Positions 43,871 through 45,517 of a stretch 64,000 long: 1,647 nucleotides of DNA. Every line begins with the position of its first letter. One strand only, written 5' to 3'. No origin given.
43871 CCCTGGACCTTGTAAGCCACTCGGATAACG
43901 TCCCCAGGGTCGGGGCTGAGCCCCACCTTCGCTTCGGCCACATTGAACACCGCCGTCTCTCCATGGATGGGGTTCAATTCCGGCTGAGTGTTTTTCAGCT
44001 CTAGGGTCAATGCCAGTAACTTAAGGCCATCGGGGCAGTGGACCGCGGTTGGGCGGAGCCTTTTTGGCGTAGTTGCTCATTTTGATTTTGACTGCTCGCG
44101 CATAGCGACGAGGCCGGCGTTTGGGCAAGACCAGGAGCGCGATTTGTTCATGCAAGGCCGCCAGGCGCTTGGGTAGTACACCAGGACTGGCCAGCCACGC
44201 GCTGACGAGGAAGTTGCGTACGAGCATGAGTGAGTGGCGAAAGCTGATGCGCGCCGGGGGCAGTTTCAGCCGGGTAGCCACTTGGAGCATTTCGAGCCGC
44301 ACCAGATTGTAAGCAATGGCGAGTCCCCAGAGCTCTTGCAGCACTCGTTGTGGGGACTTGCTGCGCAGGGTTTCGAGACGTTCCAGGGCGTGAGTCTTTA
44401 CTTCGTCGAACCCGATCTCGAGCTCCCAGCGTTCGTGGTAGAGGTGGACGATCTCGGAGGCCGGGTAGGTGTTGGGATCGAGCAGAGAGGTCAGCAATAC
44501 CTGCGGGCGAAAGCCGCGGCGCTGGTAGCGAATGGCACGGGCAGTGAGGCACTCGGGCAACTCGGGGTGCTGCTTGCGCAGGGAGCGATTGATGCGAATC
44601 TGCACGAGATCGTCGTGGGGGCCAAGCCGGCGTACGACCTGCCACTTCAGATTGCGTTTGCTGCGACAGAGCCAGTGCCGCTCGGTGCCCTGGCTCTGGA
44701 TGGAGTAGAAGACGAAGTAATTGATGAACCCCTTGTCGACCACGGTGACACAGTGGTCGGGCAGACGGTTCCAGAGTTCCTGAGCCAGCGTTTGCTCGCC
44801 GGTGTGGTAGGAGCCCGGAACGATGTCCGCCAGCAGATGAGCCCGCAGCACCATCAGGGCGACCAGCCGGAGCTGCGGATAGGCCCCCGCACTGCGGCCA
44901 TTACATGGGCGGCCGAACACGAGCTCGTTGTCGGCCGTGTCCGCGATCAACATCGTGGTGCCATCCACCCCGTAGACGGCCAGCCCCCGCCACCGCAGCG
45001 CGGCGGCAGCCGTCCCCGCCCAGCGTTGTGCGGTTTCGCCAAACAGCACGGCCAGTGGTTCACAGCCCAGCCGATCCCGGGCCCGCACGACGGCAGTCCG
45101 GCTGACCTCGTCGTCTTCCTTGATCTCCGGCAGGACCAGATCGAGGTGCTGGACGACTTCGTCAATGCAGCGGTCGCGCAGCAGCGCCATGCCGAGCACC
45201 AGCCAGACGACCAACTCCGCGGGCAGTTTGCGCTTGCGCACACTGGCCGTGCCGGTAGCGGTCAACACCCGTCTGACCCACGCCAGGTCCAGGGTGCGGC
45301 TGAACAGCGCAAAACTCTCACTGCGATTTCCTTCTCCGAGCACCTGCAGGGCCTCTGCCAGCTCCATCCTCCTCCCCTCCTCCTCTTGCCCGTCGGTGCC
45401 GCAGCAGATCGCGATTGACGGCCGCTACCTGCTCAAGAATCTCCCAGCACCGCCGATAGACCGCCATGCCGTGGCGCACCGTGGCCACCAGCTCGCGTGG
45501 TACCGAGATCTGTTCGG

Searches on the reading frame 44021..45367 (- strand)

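Call 41: search_protein_families(library=pfam, proteins=[window:44021-45367:-], max_evalue=0.001)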
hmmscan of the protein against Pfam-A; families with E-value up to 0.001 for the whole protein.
window:44021-45367:- (448 aa): 2 families
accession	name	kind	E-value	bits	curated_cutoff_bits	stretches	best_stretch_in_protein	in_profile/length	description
PF13006.12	Nterm_IS4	-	3.9e-27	94.8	25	1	18-109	3-94/95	Insertion element 4 transposase N-terminal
PF01609.27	DDE_Tnp_1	-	6e-17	62.5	23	1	134-355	9-200/200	Transposase DDE domain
